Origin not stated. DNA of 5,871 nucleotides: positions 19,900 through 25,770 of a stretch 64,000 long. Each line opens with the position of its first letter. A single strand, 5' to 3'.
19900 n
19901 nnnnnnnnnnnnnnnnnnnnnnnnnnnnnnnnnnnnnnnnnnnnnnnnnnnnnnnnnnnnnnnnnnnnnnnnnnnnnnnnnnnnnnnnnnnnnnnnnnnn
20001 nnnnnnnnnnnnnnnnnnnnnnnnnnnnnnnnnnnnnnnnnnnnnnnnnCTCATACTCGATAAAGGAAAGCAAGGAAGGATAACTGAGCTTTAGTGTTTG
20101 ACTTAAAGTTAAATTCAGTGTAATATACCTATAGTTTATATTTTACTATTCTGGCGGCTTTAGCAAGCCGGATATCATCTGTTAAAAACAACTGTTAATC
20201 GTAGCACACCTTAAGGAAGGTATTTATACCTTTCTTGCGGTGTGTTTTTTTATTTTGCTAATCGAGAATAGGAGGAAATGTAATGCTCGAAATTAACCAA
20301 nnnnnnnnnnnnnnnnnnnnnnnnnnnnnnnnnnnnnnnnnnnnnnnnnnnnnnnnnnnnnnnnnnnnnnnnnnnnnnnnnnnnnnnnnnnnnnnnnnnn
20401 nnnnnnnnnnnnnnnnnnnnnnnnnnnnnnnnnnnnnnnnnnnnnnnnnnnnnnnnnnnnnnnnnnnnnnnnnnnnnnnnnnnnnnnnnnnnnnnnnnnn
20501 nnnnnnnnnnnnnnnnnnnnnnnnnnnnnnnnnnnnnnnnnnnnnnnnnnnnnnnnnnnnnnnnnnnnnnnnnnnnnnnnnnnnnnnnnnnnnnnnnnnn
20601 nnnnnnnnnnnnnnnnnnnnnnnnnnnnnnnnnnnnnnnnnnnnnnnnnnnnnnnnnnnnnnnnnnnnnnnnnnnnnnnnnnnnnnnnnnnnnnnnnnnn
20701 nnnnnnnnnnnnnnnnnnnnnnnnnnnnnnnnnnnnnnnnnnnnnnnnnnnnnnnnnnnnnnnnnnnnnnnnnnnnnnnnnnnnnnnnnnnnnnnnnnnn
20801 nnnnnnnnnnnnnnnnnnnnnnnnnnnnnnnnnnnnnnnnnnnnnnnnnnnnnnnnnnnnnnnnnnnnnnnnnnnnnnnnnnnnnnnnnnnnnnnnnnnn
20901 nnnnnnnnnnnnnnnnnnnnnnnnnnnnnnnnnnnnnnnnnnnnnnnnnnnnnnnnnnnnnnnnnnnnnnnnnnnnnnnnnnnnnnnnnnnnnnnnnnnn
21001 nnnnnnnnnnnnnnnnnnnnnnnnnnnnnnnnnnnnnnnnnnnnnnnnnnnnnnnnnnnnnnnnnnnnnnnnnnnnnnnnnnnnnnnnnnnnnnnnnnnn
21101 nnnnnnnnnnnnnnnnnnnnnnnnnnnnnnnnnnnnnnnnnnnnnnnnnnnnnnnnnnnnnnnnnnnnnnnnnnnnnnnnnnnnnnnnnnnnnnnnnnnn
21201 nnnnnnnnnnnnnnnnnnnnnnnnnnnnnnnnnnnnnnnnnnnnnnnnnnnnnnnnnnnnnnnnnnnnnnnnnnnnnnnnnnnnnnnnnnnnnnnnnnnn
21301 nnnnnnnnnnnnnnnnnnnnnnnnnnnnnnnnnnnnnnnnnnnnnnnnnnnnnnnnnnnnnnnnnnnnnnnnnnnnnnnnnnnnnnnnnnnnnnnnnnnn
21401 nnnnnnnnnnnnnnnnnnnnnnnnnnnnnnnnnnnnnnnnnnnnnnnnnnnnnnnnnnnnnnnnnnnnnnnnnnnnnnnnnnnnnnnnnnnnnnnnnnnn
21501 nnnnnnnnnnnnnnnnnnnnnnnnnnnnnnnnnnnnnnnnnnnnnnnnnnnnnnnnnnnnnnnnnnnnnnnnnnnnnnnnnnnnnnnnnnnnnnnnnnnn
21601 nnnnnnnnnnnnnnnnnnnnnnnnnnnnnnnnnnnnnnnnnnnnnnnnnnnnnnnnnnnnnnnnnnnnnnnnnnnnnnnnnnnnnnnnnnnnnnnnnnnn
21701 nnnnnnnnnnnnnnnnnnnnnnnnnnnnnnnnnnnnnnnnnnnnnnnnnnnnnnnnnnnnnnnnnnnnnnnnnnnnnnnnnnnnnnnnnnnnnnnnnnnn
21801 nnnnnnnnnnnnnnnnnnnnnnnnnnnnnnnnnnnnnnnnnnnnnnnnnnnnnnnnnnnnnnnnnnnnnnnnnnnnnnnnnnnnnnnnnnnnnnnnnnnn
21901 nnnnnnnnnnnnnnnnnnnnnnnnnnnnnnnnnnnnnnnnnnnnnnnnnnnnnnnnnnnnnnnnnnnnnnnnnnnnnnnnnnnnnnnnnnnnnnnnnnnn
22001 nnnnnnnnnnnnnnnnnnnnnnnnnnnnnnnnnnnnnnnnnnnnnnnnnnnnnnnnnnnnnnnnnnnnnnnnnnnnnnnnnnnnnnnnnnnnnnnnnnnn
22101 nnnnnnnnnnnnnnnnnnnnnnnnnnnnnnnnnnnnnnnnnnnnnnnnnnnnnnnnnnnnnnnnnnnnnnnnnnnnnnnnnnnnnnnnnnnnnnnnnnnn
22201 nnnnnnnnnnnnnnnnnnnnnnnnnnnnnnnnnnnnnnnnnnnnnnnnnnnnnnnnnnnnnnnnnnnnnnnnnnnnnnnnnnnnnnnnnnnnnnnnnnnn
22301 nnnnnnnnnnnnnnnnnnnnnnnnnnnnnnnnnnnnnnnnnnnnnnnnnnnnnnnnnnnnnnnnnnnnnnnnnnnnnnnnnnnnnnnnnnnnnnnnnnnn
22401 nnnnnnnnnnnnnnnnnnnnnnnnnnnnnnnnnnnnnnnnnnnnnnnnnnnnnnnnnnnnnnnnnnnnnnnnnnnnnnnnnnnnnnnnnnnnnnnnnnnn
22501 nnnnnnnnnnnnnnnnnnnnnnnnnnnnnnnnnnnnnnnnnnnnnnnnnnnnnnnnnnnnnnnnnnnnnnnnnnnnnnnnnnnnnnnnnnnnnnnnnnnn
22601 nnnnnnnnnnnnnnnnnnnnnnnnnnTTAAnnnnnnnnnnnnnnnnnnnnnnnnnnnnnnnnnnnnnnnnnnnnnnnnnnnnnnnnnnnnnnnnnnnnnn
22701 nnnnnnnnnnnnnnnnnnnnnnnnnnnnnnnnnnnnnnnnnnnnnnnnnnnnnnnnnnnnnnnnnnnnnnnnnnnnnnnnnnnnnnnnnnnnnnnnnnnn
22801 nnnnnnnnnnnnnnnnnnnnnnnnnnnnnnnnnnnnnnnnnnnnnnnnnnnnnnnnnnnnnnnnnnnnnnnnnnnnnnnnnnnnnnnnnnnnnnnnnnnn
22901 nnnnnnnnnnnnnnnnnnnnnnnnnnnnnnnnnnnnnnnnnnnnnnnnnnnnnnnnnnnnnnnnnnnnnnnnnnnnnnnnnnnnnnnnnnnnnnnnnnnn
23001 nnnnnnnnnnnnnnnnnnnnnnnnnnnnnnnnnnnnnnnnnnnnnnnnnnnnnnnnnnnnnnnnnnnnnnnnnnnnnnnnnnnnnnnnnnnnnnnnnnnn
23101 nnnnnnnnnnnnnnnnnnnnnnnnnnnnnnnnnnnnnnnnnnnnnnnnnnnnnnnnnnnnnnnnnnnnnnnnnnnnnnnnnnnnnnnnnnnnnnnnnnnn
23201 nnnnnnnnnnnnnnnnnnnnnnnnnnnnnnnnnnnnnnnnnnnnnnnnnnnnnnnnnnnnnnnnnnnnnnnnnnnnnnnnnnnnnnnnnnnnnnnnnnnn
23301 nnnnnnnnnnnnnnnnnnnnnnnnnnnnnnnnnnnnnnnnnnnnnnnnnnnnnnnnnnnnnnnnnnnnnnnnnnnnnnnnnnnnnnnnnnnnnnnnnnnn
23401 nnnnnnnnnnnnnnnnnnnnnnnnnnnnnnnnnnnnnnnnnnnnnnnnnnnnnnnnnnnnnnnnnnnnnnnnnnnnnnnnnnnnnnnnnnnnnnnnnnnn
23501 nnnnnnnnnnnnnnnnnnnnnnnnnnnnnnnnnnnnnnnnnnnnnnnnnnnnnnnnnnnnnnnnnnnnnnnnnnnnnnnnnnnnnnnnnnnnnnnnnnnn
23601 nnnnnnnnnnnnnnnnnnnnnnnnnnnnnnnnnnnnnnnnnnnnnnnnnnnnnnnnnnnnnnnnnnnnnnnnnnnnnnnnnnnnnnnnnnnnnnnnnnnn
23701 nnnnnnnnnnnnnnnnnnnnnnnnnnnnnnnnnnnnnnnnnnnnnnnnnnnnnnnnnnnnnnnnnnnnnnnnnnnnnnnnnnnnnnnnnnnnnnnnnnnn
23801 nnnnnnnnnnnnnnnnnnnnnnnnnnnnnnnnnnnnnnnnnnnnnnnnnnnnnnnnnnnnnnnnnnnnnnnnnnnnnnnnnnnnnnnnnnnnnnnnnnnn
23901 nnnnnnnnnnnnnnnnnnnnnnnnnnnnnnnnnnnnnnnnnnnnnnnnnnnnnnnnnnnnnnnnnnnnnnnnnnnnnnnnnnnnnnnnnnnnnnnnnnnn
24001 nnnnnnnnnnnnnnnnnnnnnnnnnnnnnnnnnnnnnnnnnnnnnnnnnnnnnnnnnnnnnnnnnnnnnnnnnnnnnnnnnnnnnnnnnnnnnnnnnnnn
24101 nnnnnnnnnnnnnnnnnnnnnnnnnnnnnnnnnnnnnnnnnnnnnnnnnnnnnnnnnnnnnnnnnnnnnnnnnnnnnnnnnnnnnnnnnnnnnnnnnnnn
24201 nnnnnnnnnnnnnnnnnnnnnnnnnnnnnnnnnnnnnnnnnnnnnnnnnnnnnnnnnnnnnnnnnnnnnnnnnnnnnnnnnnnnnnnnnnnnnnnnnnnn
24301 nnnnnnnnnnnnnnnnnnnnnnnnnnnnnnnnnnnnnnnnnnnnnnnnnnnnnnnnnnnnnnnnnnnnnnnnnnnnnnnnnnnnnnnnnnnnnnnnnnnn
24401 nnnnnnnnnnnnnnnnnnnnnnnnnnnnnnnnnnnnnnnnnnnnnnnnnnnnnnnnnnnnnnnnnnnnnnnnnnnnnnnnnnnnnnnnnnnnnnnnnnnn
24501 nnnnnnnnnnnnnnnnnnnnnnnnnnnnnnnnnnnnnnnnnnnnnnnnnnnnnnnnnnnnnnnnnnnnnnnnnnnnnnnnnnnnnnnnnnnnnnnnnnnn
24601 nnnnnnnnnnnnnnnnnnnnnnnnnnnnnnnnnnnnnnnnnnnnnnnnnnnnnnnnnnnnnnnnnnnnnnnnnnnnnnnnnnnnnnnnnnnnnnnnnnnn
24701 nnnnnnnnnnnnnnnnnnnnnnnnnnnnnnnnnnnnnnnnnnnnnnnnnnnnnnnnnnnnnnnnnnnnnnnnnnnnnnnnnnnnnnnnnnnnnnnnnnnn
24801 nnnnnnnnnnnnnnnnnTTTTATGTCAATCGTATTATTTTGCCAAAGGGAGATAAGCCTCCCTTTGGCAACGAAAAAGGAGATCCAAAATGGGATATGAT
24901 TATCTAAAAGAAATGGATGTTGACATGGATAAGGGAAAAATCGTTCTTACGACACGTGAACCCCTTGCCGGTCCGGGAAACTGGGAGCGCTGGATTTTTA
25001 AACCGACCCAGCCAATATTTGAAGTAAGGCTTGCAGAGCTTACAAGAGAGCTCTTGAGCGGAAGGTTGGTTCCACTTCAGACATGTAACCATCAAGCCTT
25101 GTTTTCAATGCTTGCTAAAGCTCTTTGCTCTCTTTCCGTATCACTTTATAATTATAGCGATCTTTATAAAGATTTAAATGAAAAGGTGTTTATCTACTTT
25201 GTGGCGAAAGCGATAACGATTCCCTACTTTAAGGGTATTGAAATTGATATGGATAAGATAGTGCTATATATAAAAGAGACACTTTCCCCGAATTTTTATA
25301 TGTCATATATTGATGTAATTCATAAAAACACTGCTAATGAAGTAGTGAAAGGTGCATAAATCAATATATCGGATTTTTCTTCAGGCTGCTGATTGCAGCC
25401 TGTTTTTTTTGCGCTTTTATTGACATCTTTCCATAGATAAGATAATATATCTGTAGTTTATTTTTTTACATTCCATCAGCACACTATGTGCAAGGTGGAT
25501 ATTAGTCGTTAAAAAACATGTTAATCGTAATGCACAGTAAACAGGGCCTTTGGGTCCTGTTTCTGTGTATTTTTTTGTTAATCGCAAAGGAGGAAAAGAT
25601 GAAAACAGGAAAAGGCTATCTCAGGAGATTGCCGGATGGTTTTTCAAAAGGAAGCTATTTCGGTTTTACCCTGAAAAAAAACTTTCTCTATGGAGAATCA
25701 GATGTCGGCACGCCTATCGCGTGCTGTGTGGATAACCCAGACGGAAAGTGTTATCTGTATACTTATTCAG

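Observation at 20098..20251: Paralogous promoter / structured-leader / terminator module, copy A of at least three, heading each establishment operon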

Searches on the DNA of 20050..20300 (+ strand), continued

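Call 119: search_with_rna_model(model_id=R1, sources=[L026, window, L015], max_evalue=0.0001, make_alignment=true)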
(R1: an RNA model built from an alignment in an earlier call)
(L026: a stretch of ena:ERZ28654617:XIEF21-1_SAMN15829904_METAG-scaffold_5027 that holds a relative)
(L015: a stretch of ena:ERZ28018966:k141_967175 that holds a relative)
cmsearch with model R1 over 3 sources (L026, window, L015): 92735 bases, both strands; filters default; matches with E-value up to 0.0001: 6.
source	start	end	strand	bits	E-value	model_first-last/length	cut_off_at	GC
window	35629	35754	+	139.7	1.5e-30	1-128/128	no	0.34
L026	8056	8185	+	136.5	8.9e-30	1-128/128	no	0.35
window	20129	20258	+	136.5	8.9e-30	1-128/128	no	0.35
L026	13378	13510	+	135.5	1.5e-29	1-128/128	no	0.35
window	25451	25583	+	135.5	1.5e-29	1-128/128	no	0.35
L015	13993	14120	+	93.6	1.8e-19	1-128/128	no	0.38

Alignment A9: 6 matches aligned to the model, 136 columns, each read 5' to 3' on its own strand. Consensus structure (alignment columns), stored with it:
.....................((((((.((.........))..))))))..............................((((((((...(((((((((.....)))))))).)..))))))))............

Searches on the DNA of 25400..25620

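Call 120: search_rna_families(source=window, start=25400, end=25620, threshold=evalue, max_evalue=10)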
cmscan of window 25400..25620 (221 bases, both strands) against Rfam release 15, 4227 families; matches with E-value up to 10: 21.
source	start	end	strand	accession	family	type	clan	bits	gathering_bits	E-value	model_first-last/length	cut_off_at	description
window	25531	25601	+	RF02934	caiA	Gene; sRNA;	-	18.7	55.5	0.68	1-78/78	no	caiA RNA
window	25512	25615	+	RF02429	SpF14_sRNA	Gene; sRNA;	-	18.6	100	2.4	1-120/120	no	Streptococcus sRNA SpF14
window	25464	25570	+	RF01480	rli52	Cis-reg;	-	17.8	70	2.1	1-95/95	no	Listeria sRNA rli52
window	25435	25565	+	RF02449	ncr1015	Gene; sRNA;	-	17.6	60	3.7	1-121/121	no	Bacillus sRNA ncr1015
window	25472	25499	+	RF04041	MIR6154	Gene; miRNA;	-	17.5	100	0.3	26-53/77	no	MIR6154 microRNA precursor family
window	25533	25601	+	RF03530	bglG-cis-reg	Cis-reg;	-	17.2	80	0.82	1-137/137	no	cis-regulatory element of the bglG/LicT operon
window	25400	25522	+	RF03692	MIR827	Gene; miRNA;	CL00143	17.1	65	1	3-125/125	5'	MIR827 microRNA precursor family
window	25529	25571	+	RF00971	mir-578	Gene; miRNA;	-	16.6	98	1.8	1-84/84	no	mir-578 microRNA precursor family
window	25408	25487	-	RF00267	snoR64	Gene; snRNA; snoRNA; CD-box;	-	16.6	45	2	1-94/94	no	Small nucleolar RNA R64/Z200 family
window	25532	25597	+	RF02948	cow-rumen-4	Gene; sRNA;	-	16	48.5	3.4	1-64/64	no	cow-rumen-4 RNA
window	25529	25571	+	RF04205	MIR2606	Gene; miRNA;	-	16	139.7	7.2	1-165/165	no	MIR2606 microRNA precursor family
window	25438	25568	+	RF01859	Phe_leader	Cis-reg; leader;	-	15.5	55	3.3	1-125/125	no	Phenylalanine leader peptide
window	25562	25611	+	RF03064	RAGATH-18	Gene; sRNA;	-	15.3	44.9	2.9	1-71/71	no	RAGATH-18 RNA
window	25517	25608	-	RF01858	RsaF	Gene; sRNA;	-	14.5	60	2.7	1-119/119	no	RNA Staph. aureus F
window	25471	25500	+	RF01037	mir-644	Gene; miRNA;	-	14.2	96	3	1-73/73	no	mir-644 microRNA precursor family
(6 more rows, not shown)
